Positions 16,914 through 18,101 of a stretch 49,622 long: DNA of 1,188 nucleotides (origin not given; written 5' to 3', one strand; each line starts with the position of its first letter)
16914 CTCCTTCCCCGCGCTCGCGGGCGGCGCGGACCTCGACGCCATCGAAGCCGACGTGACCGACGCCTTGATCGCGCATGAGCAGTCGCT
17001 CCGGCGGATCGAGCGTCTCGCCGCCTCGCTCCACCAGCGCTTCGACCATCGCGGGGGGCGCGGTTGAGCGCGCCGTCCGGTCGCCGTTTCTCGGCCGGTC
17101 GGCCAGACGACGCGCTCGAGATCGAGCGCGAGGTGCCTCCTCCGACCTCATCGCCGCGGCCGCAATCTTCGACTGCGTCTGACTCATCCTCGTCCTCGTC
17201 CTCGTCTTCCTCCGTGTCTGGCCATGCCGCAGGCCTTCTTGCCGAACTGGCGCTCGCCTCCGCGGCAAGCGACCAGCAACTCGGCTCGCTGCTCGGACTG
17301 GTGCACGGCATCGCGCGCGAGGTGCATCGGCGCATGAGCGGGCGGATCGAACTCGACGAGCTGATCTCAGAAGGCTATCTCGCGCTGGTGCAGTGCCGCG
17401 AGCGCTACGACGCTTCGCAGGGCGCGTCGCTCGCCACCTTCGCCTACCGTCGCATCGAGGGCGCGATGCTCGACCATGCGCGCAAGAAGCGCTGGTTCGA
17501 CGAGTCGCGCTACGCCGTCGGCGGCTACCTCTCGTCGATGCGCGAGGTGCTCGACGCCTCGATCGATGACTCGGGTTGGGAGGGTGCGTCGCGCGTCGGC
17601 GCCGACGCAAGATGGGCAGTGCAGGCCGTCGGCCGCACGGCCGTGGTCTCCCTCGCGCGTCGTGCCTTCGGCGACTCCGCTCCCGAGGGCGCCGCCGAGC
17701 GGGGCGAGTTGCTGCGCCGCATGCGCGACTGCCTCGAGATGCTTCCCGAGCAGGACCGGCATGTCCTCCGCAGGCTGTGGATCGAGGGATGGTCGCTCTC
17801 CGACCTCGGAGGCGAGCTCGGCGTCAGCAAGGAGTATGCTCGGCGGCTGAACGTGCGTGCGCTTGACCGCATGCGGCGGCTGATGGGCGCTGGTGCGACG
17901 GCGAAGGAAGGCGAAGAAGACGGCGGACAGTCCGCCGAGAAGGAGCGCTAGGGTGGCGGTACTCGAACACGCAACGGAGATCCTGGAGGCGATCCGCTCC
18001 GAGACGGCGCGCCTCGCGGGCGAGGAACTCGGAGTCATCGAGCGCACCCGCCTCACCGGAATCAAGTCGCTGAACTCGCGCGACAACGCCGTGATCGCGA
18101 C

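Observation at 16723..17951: FliA (sigma-28)-like sigma factor and a coupled small acidic protein embedded in the T6SS locus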

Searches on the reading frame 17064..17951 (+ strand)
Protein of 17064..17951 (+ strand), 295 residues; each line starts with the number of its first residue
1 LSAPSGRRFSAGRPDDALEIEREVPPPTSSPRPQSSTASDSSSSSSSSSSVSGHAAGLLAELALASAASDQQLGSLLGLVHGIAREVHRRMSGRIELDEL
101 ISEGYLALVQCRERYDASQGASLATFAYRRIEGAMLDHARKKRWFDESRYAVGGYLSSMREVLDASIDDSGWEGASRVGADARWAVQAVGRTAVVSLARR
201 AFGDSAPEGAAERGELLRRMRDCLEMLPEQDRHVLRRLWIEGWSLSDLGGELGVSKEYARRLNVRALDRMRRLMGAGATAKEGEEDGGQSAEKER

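Call 3: search_protein_families(library=pfam, proteins=[window:17064-17951:+], max_evalue=1)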
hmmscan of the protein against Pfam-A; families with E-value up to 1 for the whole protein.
window:17064-17951:+ (295 aa): 3 families
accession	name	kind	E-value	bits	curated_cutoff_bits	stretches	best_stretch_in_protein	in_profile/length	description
PF04542.20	Sigma70_r2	-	1.6e-14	53.9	24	1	76-144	5-70/71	Sigma-70 region 2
PF04545.22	Sigma70_r4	-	6.8e-11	42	24.1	1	223-271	1-49/50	Sigma-70, region 4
PF08281.18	Sigma70_r4_2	-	0.00052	20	25.7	1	218-267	2-51/54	Sigma-70, region 4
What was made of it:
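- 17064..17951 (+): Sigma-70-family sigma factor, 295 aa, from a divergent FliA/WhiG-like group-3 clade. Pfam r2 and r4 (call 3).
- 17730..17876 (+): Sigma region 4 (residues 223-271): helix-turn-helix for -35 recognition, with the invariant recognition helix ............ Pfam PF04545, E 6.8e-11 (call 3).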

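Call 4: search_protein_families(library=ncbifam, proteins=[window:17064-17951:+], max_evalue=1)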
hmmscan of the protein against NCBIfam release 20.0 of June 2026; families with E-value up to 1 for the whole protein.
window:17064-17951:+ (295 aa): 61 families (the best 25 are shown)
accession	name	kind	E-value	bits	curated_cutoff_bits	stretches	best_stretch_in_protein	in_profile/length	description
TIGR02937.1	sigma70-ECF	superfamily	3.1e-23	82.2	42.9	1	70-272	4-163/165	sigma-70 family RNA polymerase sigma factor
TIGR02479.1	FliA_WhiG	subfamily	5.8e-22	78.5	189.6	2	77-148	6-77/224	FliA/WhiG family RNA polymerase sigma factor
NF005413.0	PRK06986.1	subfamily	4.7e-20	72.4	201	2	70-147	16-93/241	RNA polymerase sigma factor FliA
NF004935.0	PRK06288.1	equivalog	1.3e-13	51.2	343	2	79-148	45-114/270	RNA polymerase sigma factor WhiG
NF005143.0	PRK06596.1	subfamily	2.3e-10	40.4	241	2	217-275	221-282/285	RNA polymerase factor sigma-32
NF005248.0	PRK06759.1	equivalog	6.3e-10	39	133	2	88-155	21-87/156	RNA polymerase factor sigma-70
TIGR02392.1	rpoH_proteo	equivalog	6.4e-10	39.1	323.1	2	218-274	210-268/270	RNA polymerase sigma factor RpoH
NF005693.0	PRK07500.1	equivalog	8.5e-10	38.2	315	2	218-274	219-277/289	RNA polymerase factor sigma-32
TIGR02997.1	Sig70-cyanoRpoD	subfamily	1e-09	38.1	384.5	2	41-134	48-138/298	RNA polymerase sigma factor, RpoD/SigA family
NF004207.0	PRK05657.1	equivalog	1.1e-09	38.1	394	2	205-276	244-319/329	RNA polymerase sigma factor RpoS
TIGR02980.1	SigBFG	subfamily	1.2e-09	38.2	234.35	2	218-273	170-225/227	SigB/SigF/SigG family RNA polymerase sigma factor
NF005809.0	PRK07670.1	equivalog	2e-09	37.4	326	1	68-147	24-103/255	FliA/WhiG family RNA polymerase sigma factor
TIGR02394.1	rpoS_proteo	equivalog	3.8e-09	36.5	378.7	2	205-277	201-277/285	RNA polymerase sigma factor RpoS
TIGR02984.1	Sig-70_plancto1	subfamily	7.1e-09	35.5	183.75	1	204-274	118-188/189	RNA polymerase sigma-70 factor, Planctomycetaceae-specific subfamily 1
NF004572.0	PRK05911.1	equivalog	7.8e-09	35.3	378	1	70-164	26-120/257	RNA polymerase sigma factor sigma-28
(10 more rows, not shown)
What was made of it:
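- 17064..17951 (+): TIGR02937 scores 82.2 against a cutoff of 42.9; FliA_WhiG scores 78.5 against 189.6 (call 4).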

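Call 11: find_homologous_proteins(query=window:17064-17948:+, max_evalue=0.001)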
Query window:17064-17948:+ (295 aa): 21 proteins with E <= 0.001 among 8000 candidates.
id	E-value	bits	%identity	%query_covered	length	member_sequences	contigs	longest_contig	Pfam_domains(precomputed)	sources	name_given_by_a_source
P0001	1.9e-149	515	100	83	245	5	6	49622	PF04545.23,PF04542.21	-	-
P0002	6.8e-128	444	87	81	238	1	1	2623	PF04545.23,PF04542.21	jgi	jgi:RNA polymerase sigma factor for flagellar operon FliA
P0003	1.2e-122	427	71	100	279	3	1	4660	PF04545.23,PF04542.21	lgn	-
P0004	7.2e-109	381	77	80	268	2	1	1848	PF04545.23,PF04542.21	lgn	-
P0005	4.5e-108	379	75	80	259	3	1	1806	PF04545.23,PF04542.21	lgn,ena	-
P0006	6.4e-107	375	74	81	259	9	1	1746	PF04545.23,PF04542.21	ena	-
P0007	3.0e-104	366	74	80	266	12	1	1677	PF04545.23,PF04542.21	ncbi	-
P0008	9.6e-103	361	69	86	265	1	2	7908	PF04545.23,PF04542.21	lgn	-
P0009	1.3e-67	246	54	74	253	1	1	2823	PF04545.23,PF04542.21,PF08281.19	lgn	-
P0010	3.6e-67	245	52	78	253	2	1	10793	PF04545.23,PF04542.21,PF08281.19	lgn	-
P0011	5.3e-67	244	57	79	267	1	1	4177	PF04545.23,PF04542.21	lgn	-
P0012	6.1e-66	241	58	73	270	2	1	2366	PF04545.23,PF04542.21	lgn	-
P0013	2.2e-64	236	70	55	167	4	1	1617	PF04545.23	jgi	jgi:RNA polymerase sigma factor (sigma-70 family)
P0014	3.1e-12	65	31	68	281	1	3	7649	PF04545.23,PF04542.21,PF08281.19,PF04539.23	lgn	-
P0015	1.6e-10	59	28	76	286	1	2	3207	PF04545.23,PF04542.21,PF08281.19,PF04539.23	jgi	jgi:RNA polymerase sigma factor for flagellar operon FliA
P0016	3.0e-10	58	29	69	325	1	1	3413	PF04545.23,PF04542.21,PF08281.19,PF04539.23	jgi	jgi:RNA polymerase sigma factor for flagellar operon FliA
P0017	3.4e-10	58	29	76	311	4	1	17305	PF04545.23,PF04542.21,PF08281.19,PF04539.23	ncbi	-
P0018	4.4e-9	54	30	67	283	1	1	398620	PF04545.23,PF04542.21,PF08281.19,PF04539.23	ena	-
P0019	1.4e-8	53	31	71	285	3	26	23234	PF04545.23,PF04542.21,PF08281.19,PF04539.23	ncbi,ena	-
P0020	4.8e-8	51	28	84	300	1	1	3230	PF04545.23,PF04542.21,PF08281.19,PF04539.23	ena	-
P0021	5.4e-8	51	25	88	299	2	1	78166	PF04545.23,PF04542.21,PF08281.19,PF04539.23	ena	-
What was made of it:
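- On FliA/WhiG (sigma-28) subfamily: No PF04539 hit (calls 3 and 11).
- Checked: Automatic gene calling began this sigma at GTG 17214 (P0001, 245 aa, call 11).
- JGI named one relative 'sigma factor for flagellar operon FliA' (call 11).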

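Call 13: find_encoding_contigs(protein=P0010, flank=10000, max_places=4)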
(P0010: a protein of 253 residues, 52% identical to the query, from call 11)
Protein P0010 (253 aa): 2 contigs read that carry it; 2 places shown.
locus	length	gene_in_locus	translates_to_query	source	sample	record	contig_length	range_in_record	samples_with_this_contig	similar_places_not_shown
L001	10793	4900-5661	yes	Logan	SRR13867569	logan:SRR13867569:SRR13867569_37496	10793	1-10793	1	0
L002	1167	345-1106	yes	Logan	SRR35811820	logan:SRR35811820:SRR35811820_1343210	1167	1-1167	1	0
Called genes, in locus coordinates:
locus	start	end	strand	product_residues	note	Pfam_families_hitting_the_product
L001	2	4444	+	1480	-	?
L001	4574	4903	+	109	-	-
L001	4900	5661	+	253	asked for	PF04542:Sigma70_r2, PF08281:Sigma70_r4_2 (weak), PF04545:Sigma70_r4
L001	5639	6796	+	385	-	-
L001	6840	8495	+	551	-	PF05943:VipB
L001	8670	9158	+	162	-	PF05591:T6SS_VipA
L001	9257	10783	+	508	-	PF05943:VipB, PF18945:VipB_2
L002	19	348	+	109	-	-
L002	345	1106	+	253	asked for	PF04542:Sigma70_r2, PF08281:Sigma70_r4_2 (weak), PF04545:Sigma70_r4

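Call 14: find_encoding_contigs(protein=P0008, flank=10000, max_places=4)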
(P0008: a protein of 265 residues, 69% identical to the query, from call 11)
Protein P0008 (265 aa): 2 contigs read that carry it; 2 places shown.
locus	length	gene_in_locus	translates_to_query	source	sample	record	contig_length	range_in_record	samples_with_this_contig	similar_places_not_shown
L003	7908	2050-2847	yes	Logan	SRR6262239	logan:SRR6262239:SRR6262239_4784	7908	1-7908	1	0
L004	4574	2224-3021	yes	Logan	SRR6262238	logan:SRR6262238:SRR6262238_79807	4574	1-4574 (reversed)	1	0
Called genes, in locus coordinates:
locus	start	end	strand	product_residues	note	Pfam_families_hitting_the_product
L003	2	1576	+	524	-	?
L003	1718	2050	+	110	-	-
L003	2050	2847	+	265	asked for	PF04542:Sigma70_r2, PF04545:Sigma70_r4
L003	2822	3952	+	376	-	-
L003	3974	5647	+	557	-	PF05591:T6SS_VipA (weak)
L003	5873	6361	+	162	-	PF05591:T6SS_VipA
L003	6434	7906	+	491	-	?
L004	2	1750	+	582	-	?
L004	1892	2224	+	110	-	-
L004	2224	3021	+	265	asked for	PF04542:Sigma70_r2, PF04545:Sigma70_r4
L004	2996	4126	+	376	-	-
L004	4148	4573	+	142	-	?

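Call 16: find_related_loci(query=A1, collection=genome_contigs, flank=10000)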
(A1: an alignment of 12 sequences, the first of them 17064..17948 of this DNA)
Query A1 (295 aa) in genome_contigs; peptide patterns used: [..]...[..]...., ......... (x = any residue, [..] = any of these).
14 stretches matched a pattern; 3 encode a relative of the query (tblastn E <= 1e-3); 3 distinct loci.
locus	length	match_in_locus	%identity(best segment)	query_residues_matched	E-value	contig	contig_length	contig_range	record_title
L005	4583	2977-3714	74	56-295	3e-114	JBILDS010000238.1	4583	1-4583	MAG: Phycisphaerales bacterium isolate ME2016-07-22_3300044628_group7_bin125 Rohwer_bin1563_scaffold_26023_c1, whole gen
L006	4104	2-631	74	94-294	2e-96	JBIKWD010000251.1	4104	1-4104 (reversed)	MAG: Phycisphaerales bacterium isolate ME2015-09-01_3300035663_group6_bin77 Rohwer_bin1561_scaffold_27943_c1, whole geno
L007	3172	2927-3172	83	59-140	2e-41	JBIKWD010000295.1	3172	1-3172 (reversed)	MAG: Phycisphaerales bacterium isolate ME2015-09-01_3300035663_group6_bin77 Rohwer_bin1561_scaffold_44334_c1, whole geno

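Call 24: search_solved_structures(query=A1, max_evalue=0.001, show_alignments=2)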
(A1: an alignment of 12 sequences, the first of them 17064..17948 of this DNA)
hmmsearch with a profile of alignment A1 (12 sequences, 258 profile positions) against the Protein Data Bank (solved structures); distinct sequences matched with E-value up to 0.001: 51.
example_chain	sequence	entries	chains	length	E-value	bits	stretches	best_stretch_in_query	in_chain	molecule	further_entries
9wsf_A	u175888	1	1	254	2.1e-17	66.3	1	22-131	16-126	RNA polymerase sigma factor FliA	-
9wsm_F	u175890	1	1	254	2.3e-17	66.2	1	22-131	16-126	RNA polymerase sigma factor FliA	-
6pmi_F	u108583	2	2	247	3e-17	65.8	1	40-108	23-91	RNA polymerase sigma factor FliA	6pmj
6pfv_A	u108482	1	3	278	1.7e-14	56.8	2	164-232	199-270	RNA polymerase sigma factor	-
6pfj_A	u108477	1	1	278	2.2e-14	56.4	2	164-232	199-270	RNA polymerase sigma factor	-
7f0r_F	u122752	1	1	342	3.3e-12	49.3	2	174-240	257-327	RNA polymerase sigma factor RpoS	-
7vf9_F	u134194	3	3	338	5.6e-12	48.5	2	174-238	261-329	RNA polymerase sigma factor RpoS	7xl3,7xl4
7lq4_A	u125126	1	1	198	5.7e-11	45.2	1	31-102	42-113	WhiG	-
1rp3_A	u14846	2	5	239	4.6e-09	39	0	167-236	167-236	RNA polymerase sigma factor SIGMA-28 (FliA) | RNA polymerase sigma factor FliA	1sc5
8gzg_F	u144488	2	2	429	6.6e-09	38.5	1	25-95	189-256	RNA polymerase sigma factor SigA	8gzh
8h3v_G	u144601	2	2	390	1.4e-08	37.4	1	29-95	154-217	RNA polymerase sigma factor SigA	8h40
6uu8_FFF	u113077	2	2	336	2.2e-08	36.7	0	34-104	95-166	RNA polymerase sigma factor RpoS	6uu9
5ipl_F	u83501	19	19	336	2.3e-08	36.7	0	34-104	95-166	RNA polymerase sigma factor RpoS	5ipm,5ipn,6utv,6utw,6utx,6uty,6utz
6omf_F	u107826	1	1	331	3e-08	36.3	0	34-104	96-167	RNA polymerase sigma factor RpoS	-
6kj6_F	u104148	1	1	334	3.1e-08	36.2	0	34-104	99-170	RNA polymerase sigma factor RpoS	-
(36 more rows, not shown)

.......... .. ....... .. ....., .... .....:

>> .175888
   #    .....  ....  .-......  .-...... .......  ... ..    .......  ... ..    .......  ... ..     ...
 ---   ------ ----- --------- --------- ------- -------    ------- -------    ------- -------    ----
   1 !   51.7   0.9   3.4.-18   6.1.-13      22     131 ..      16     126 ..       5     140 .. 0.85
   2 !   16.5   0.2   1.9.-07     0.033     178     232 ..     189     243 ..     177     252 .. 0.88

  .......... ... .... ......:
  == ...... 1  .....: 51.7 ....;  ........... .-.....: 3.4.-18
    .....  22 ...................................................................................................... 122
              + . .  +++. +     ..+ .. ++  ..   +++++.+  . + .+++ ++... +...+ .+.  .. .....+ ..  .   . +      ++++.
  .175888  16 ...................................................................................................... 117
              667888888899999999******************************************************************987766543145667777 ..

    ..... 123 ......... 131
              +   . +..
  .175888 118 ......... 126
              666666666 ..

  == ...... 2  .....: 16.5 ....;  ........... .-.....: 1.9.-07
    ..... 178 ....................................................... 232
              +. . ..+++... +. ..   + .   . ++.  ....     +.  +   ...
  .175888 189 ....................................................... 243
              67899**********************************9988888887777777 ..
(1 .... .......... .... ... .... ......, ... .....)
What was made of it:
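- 17289..17495 (+): Sigma region 2 (residues 76-144): core binding and -10 recognition. The motif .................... aligns with FliA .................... (call 24).
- Checked: The best solved-structure hits by sequence are FliA chains 9wsf and 6pmi, E about 2e-17 (call 24).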

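Call 34: search_protein_representatives(alignment_id=A1)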
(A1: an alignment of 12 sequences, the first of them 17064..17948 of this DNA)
Query: 12 sequences, 258 profile positions. Proteins with E-value up to 0.001 (for the whole library): 27234; up to 1e-10: 3465; up to 1e-30: 7. The best 150 are listed.
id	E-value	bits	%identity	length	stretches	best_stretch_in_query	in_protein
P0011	1.5e-105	368.4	-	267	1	19-241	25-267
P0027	1.8e-102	358.2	-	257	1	7-245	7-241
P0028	3.9e-38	147.4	-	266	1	20-235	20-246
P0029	2.9e-34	134.7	-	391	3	29-102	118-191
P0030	2.2e-33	131.8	-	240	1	22-236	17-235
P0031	5.8e-32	127.2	-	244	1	20-231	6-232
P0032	2.0e-31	125.4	-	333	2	30-237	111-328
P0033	1.1e-29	119.7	-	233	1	34-233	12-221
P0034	1.4e-29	119.4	-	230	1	29-240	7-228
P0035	2.9e-29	118.3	-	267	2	32-106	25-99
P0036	3.1e-29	118.2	-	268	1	28-223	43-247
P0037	3.6e-29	118.0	-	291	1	21-231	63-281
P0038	8.8e-29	116.7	-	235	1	25-235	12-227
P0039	1.7e-28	115.8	-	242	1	35-228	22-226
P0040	7.8e-28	113.7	-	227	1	33-236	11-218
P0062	5.8e-25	104.2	-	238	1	27-233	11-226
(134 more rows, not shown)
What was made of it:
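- It is small (13 clusters at 90% identity, 2 at 50%) and comes from Phycisphaerales MAGs (calls 11, 16, 34).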
